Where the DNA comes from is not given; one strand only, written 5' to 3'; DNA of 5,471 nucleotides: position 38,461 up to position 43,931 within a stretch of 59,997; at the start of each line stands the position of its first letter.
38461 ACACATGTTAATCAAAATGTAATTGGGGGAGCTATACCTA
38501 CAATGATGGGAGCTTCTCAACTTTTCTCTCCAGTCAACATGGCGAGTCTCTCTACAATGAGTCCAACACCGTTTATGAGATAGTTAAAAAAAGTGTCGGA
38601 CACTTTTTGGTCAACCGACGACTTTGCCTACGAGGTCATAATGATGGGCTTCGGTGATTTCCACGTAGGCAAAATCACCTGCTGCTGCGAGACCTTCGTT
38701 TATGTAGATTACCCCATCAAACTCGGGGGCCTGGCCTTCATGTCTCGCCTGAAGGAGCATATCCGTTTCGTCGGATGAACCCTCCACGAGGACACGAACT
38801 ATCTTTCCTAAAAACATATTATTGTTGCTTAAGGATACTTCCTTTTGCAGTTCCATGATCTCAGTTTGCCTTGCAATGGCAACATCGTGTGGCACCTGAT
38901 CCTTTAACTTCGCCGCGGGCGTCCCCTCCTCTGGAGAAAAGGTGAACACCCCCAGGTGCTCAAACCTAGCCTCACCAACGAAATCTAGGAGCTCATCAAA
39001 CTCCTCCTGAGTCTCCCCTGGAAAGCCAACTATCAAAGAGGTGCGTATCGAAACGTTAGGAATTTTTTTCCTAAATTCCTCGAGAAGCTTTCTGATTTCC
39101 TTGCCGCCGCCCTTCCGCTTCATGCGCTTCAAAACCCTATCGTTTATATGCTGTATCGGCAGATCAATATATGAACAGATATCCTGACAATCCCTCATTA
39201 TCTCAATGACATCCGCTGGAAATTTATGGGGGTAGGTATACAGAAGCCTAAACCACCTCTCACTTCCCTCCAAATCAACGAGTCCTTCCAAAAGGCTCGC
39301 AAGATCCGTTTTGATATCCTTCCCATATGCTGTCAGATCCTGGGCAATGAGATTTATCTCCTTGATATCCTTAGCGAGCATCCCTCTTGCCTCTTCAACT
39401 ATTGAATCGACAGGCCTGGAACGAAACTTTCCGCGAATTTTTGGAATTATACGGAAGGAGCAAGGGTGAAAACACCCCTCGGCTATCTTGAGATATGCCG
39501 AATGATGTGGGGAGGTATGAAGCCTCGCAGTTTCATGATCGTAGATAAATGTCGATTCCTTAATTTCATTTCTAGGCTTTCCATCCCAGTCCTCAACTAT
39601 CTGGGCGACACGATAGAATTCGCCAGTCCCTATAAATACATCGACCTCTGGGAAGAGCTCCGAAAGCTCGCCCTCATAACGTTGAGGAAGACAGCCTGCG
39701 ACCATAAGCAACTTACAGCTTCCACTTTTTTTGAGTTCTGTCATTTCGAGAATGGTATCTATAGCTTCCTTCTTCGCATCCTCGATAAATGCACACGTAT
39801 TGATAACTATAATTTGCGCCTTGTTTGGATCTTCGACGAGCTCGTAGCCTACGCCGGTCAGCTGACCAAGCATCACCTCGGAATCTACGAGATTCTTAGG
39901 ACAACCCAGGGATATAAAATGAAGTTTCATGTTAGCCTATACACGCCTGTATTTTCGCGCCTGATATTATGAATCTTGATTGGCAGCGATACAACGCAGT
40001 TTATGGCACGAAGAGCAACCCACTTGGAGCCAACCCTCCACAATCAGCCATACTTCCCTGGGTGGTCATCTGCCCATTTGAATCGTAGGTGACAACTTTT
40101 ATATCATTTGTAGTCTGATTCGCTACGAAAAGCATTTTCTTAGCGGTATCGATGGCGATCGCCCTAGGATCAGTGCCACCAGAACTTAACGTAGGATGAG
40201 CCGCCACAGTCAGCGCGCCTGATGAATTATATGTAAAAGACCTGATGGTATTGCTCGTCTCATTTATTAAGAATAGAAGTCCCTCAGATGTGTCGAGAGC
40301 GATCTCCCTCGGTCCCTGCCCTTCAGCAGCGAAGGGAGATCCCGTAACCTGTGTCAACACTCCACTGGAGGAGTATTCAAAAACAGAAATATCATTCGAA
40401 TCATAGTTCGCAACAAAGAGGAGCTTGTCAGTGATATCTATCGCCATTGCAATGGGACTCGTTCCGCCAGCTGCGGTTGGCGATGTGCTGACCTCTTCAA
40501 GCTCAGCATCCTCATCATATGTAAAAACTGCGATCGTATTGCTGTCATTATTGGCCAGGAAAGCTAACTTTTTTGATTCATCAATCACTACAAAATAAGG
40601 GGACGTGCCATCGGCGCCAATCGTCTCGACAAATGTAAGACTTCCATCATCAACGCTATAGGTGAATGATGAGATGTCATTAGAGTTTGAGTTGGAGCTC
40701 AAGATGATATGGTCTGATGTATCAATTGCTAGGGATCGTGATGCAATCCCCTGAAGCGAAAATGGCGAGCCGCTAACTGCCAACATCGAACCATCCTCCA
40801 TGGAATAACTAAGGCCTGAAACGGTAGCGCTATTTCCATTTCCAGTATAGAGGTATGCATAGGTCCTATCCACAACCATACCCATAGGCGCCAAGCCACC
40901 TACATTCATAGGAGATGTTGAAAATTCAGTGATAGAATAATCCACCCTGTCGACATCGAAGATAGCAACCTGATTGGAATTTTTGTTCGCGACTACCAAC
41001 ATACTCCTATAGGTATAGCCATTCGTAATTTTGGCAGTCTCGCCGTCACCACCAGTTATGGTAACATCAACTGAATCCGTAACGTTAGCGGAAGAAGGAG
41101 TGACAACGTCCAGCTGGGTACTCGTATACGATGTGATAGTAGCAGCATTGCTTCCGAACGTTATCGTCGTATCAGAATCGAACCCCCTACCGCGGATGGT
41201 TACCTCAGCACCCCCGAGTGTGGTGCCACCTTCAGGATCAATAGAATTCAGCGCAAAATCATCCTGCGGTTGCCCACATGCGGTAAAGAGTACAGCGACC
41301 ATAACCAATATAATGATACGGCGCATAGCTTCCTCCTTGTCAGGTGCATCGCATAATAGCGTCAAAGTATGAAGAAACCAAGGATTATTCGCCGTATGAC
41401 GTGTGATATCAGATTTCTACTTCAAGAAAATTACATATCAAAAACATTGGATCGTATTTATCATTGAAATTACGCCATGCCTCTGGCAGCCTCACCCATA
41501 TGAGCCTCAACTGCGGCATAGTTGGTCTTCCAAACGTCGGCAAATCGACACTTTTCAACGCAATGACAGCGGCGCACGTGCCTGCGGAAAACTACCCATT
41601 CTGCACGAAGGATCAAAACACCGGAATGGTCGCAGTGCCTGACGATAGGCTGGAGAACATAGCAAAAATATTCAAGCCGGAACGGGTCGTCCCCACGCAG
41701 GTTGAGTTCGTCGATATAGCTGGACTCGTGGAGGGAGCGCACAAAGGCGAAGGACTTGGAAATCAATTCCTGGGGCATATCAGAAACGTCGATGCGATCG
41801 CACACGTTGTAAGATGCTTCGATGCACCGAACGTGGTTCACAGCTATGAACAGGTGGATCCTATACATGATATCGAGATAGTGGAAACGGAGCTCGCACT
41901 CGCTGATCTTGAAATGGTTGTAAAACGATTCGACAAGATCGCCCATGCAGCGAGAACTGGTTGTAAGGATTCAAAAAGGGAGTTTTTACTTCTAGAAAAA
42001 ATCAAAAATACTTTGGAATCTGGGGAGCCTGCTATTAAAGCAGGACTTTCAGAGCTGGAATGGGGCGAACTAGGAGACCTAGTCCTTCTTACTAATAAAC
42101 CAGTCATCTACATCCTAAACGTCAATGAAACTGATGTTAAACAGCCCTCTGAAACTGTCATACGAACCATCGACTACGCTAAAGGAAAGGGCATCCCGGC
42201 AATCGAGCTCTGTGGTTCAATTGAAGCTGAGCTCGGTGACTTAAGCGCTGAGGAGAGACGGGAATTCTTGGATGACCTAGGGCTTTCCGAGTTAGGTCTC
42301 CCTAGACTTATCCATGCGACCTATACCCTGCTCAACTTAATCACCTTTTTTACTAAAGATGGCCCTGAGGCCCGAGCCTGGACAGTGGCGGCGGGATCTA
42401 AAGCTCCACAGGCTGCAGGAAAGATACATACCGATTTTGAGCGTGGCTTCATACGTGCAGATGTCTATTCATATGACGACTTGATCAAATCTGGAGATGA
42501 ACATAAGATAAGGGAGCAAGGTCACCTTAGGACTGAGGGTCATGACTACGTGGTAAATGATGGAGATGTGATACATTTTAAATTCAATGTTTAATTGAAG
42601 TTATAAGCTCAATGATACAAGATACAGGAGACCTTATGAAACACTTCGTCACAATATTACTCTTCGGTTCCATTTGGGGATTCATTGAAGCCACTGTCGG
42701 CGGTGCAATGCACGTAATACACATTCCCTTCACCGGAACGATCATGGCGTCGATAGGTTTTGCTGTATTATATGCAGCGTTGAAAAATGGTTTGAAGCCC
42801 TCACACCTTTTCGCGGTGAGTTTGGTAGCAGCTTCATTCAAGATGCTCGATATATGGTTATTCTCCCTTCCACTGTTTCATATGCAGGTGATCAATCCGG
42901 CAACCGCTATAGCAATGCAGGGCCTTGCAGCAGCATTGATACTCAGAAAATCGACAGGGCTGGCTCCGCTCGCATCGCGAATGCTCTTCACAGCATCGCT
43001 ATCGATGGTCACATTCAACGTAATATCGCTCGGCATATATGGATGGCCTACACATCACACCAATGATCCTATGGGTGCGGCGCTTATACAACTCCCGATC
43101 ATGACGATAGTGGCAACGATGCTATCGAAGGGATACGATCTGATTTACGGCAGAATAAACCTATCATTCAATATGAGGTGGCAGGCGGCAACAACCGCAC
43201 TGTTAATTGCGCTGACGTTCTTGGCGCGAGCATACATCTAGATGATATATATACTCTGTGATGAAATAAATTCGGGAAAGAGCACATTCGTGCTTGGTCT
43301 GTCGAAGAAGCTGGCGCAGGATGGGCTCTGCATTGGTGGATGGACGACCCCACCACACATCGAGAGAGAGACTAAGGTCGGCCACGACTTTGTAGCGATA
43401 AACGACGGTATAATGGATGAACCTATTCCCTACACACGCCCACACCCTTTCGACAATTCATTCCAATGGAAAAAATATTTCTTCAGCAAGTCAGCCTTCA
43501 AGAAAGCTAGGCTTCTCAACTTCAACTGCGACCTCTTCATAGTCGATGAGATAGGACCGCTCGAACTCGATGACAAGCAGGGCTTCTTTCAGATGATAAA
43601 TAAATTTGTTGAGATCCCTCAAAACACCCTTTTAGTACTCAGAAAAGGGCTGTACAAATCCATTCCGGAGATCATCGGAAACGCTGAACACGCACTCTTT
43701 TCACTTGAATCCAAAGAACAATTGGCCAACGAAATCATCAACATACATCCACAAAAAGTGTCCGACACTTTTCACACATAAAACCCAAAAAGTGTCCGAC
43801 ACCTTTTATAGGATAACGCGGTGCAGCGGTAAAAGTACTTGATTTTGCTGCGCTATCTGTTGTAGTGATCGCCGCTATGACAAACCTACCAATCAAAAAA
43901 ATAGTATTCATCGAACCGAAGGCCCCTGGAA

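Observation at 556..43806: Nine copies of one 19-nt perfect palindrome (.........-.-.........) at the borders of the lineage-specific genes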

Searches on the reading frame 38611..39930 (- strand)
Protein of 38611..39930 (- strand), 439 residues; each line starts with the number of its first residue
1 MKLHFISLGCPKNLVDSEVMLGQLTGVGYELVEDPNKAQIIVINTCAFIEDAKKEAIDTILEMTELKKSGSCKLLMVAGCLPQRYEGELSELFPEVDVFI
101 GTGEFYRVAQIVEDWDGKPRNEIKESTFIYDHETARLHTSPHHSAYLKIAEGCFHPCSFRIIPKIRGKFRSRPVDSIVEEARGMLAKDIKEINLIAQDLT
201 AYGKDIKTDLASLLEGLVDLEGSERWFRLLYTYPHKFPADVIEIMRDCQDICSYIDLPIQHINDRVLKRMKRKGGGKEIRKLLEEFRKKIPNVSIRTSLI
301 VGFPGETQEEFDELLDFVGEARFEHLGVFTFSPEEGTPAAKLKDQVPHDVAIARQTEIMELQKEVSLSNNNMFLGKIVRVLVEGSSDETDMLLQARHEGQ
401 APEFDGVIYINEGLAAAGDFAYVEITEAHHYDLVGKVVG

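Call 10: search_protein_families(library=pfam, proteins=[window:38611-39930:-])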
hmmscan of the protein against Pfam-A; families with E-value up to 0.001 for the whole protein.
window:38611-39930:- (439 aa): 4 families
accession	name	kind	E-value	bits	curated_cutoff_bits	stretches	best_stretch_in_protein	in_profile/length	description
PF00919.26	UPF0004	-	4e-28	97.7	27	1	2-101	1-98/98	Uncharacterized protein family UPF0004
PF04055.27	Radical_SAM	-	1.7e-20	74.3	29.5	1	149-318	3-166/166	Radical SAM superfamily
PF18693.7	TRAM_2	-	1.1e-16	61.2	27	1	375-438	2-63/63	TRAM domain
PF01938.26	TRAM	-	1.8e-06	28.2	21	1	374-438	4-61/61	TRAM domain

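Call 12: find_encoding_contigs(protein=window:38611-39930:-, flank=10000, max_places=6)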
Protein window:38611-39930:- (439 aa): no gene with exactly this product is on record in the collection.

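Call 29: find_homologous_proteins(query=window:38611-39930:-, max_evalue=1e-60)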
Query window:38611-39930:- (439 aa): 8000 proteins with E <= 1e-60 among 8000 candidates; the best 120 are listed.
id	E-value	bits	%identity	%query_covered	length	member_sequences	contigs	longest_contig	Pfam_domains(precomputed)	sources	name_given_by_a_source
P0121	8.1e-295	995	100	100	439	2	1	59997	PF04055.28,PF00919.27,PF01938.27,PF18693.8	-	-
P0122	5.7e-252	854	83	100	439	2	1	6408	PF04055.28,PF00919.27,PF01938.27,PF18693.8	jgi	-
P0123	1.4e-209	715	69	100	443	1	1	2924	PF04055.28,PF00919.27,PF01938.27,PF18693.8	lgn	-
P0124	2.0e-200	684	68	100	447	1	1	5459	PF04055.28,PF00919.27,PF01938.27,PF18693.8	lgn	-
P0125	1.4e-198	678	66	100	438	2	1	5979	PF04055.28,PF00919.27,PF18693.8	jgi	-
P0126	1.1e-196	672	66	100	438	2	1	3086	PF04055.28,PF00919.27,PF01938.27,PF18693.8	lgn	-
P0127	2.9e-196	671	66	100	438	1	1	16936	PF04055.28,PF00919.27,PF01938.27,PF18693.8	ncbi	-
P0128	2.5e-195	668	68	95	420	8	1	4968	PF04055.28,PF00919.27,PF01938.27,PF18693.8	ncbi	-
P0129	4.1e-193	660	64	100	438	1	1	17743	PF04055.28,PF00919.27,PF18693.8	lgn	-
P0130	7.6e-192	656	65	100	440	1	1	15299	PF04055.28,PF00919.27,PF01938.27,PF18693.8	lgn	-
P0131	6.0e-190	650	64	100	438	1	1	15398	PF04055.28,PF00919.27,PF01938.27,PF18693.8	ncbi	ncbi:MAG: 30S ribosomal protein S12 methylthiotransferase RimO [Pseudomonadota bacterium]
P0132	9.4e-190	649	65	100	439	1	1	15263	PF04055.28,PF00919.27,PF01938.27,PF18693.8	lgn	-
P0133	1.5e-188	645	64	100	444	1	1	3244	PF04055.28,PF00919.27,PF18693.8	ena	-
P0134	1.2e-187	642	64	100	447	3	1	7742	PF04055.28,PF00919.27,PF01938.27,PF18693.8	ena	-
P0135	2.9e-187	641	63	100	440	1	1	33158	PF04055.28,PF00919.27,PF18693.8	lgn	-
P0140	2.9e-183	628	63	99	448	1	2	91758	PF04055.28,PF00919.27,PF01938.27,PF18693.8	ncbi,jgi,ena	ncbi:MAG: 30S ribosomal protein S12 methylthiotransferase RimO [bacterium]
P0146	1.5e-181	622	63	100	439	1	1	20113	PF04055.28,PF00919.27,PF18693.8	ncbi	-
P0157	2.5e-178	612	62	100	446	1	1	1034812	PF04055.28,PF00919.27,PF01938.27,PF18693.8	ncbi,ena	-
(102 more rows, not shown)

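Call 30: find_encoding_contigs(protein=P0122, flank=10000, max_places=2)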
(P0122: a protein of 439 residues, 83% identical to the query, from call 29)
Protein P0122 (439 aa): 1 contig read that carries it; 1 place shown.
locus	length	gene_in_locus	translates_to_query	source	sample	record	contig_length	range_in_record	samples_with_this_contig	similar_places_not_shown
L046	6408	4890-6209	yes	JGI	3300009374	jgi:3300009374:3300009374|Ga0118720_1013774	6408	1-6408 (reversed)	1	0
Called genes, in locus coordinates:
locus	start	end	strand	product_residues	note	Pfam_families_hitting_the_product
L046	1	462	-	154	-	?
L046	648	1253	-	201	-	-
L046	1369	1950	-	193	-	-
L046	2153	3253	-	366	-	PF01926:MMR_HSR1, PF02421:FeoB_N (weak), PF06071:YchF-GTPase_C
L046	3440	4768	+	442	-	-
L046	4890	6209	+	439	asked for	PF00919:UPF0004, PF04055:Radical_SAM, PF01938:TRAM (weak), PF18693:TRAM_2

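Call 31: find_encoding_contigs(protein=P0127, flank=10000, max_places=2)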
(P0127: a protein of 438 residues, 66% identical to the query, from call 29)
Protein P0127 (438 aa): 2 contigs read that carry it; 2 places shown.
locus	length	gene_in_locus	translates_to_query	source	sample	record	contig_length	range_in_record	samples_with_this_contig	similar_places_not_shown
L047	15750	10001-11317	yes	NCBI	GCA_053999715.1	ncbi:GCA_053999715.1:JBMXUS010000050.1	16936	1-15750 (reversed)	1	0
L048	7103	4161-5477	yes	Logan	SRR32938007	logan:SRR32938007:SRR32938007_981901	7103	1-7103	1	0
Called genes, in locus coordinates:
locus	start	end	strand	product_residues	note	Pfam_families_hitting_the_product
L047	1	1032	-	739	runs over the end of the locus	?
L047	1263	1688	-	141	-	PF18936:DUF5684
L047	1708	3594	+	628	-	-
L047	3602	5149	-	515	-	PF02310:B12-binding, PF04055:Radical_SAM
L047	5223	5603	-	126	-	-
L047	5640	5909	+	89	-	-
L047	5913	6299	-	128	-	-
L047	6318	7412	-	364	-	PF01926:MMR_HSR1, PF02421:FeoB_N (weak), PF06071:YchF-GTPase_C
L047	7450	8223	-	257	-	-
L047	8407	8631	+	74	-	-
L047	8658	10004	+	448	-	-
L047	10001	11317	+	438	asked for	PF00919:UPF0004, PF04055:Radical_SAM, PF01938:TRAM, PF18693:TRAM_2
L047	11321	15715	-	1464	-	-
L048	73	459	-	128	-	-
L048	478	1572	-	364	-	PF01926:MMR_HSR1, PF02421:FeoB_N (weak), PF06071:YchF-GTPase_C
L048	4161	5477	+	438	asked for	PF00919:UPF0004, PF04055:Radical_SAM, PF01938:TRAM, PF18693:TRAM_2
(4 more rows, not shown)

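Call 32: find_encoding_contigs(protein=P0140, flank=10000, max_places=2)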
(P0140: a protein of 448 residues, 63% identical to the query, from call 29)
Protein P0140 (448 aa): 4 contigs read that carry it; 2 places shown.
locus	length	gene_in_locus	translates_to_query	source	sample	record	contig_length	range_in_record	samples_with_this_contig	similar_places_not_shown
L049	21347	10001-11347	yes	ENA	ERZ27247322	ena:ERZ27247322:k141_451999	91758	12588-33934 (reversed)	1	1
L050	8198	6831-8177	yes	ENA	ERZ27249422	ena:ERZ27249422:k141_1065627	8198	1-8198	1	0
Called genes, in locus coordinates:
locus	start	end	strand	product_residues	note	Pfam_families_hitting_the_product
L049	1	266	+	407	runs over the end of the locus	PF00291:PALP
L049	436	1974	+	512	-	-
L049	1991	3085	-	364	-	PF01926:MMR_HSR1, PF02421:FeoB_N (faint), PF06071:YchF-GTPase_C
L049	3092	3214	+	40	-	-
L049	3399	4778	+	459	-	-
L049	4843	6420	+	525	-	-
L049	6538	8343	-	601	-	PF00041:fn3 (weak), PF25833:Fn3_SaeA_3rd (faint), PF00041:fn3 (weak), PF14312:FG-GAP_2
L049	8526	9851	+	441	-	-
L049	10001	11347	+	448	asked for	PF00919:UPF0004, PF04055:Radical_SAM, PF01938:TRAM (weak), PF18693:TRAM_2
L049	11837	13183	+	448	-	PF04230:PS_pyruv_trans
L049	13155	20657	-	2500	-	-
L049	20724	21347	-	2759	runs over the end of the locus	-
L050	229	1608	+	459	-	-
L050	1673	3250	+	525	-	-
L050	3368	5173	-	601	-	PF00041:fn3 (weak), PF25833:Fn3_SaeA_3rd (faint), PF00041:fn3 (weak), PF14312:FG-GAP_2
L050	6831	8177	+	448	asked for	PF00919:UPF0004, PF04055:Radical_SAM, PF01938:TRAM (weak), PF18693:TRAM_2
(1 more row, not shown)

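Call 33: find_encoding_contigs(protein=P0157, flank=10000, max_places=2)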
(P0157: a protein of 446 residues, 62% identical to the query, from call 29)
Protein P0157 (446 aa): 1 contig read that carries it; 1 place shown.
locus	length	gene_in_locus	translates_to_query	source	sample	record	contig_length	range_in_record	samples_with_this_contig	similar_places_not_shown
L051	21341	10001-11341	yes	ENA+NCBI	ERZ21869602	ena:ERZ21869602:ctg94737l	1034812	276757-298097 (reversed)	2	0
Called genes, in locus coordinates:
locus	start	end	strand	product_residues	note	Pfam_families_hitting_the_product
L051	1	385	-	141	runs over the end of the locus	PF18936:DUF5684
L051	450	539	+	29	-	-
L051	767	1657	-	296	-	PF00892:EamA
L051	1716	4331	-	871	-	-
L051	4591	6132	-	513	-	PF02310:B12-binding, PF04055:Radical_SAM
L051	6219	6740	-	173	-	PF03266:NTPase_1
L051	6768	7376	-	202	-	-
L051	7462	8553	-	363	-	PF01926:MMR_HSR1, PF02421:FeoB_N (weak), PF06071:YchF-GTPase_C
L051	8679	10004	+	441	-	-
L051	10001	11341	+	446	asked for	PF00919:UPF0004, PF04055:Radical_SAM, PF01938:TRAM (weak), PF18693:TRAM_2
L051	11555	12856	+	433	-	PF04230:PS_pyruv_trans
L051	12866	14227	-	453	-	-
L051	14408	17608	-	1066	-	PF12146:Hydrolase_4, PF00561:Abhydrolase_1 (weak)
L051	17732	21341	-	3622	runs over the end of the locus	-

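Call 53: find_encoding_contigs(protein=P0146, flank=10000, max_places=2)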
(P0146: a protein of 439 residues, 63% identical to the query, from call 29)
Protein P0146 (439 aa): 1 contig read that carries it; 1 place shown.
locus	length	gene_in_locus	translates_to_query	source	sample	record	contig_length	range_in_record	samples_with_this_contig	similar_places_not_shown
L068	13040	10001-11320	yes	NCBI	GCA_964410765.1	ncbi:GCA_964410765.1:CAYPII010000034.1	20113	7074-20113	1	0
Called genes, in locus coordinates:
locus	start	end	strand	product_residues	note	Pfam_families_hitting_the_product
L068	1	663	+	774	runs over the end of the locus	PF00933:Glyco_hydro_3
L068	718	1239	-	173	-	PF18936:DUF5684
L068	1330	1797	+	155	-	-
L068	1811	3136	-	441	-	-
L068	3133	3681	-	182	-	-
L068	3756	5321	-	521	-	PF02310:B12-binding, PF04055:Radical_SAM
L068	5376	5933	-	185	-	PF03266:NTPase_1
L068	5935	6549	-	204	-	-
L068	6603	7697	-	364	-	PF01926:MMR_HSR1, PF02421:FeoB_N (weak), PF06071:YchF-GTPase_C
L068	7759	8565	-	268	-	-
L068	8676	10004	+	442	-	-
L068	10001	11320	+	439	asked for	PF00919:UPF0004, PF04055:Radical_SAM, PF18693:TRAM_2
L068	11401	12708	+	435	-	PF04230:PS_pyruv_trans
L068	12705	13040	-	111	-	?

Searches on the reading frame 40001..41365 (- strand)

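Call 10: search_protein_families(library=pfam, proteins=[window:40001-41365:-])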
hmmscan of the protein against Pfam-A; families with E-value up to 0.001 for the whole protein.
window:40001-41365:- (454 aa): 2 families
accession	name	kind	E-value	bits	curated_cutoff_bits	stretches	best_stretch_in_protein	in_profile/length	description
PF10282.15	Lactonase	-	5.3e-33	115.1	21.7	3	225-340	9-124/344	Lactonase, 7-bladed beta-propeller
PF01833.30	TIG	-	2.2e-12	47.2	20.9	1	40-119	4-82/84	IPT/TIG domain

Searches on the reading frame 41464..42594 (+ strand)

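Call 10: search_protein_families(library=pfam, proteins=[window:41464-42594:+])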
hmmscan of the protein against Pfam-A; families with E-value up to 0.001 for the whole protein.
window:41464-42594:+ (376 aa): 3 families
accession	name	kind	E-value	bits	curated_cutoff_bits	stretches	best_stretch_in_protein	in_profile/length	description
PF06071.19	YchF-GTPase_C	-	3.5e-36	123.6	27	1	292-375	1-84/84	Protein of unknown function (DUF933)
PF01926.29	MMR_HSR1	-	1.7e-22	80.1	21.9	1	17-125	2-86/113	50S ribosome-binding GTPase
PF02421.24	FeoB_N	-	2.1e-07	31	27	1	17-60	3-46/156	Ferrous iron transport protein B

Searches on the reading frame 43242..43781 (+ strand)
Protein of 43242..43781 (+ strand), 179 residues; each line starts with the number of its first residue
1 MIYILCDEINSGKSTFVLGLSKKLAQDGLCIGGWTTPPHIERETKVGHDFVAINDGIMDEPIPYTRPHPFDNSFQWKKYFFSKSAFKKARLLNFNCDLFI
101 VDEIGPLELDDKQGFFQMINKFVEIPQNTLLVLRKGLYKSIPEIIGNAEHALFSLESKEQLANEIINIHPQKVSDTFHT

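Call 10: search_protein_families(library=pfam, proteins=[window:43242-43781:+])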
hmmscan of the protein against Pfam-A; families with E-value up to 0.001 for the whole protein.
window:43242-43781:+ (179 aa): 1 family
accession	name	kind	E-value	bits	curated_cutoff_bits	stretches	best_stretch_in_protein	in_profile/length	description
PF03266.21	NTPase_1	-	1.5e-13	51.4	23.9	1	7-165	6-167/168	NTPase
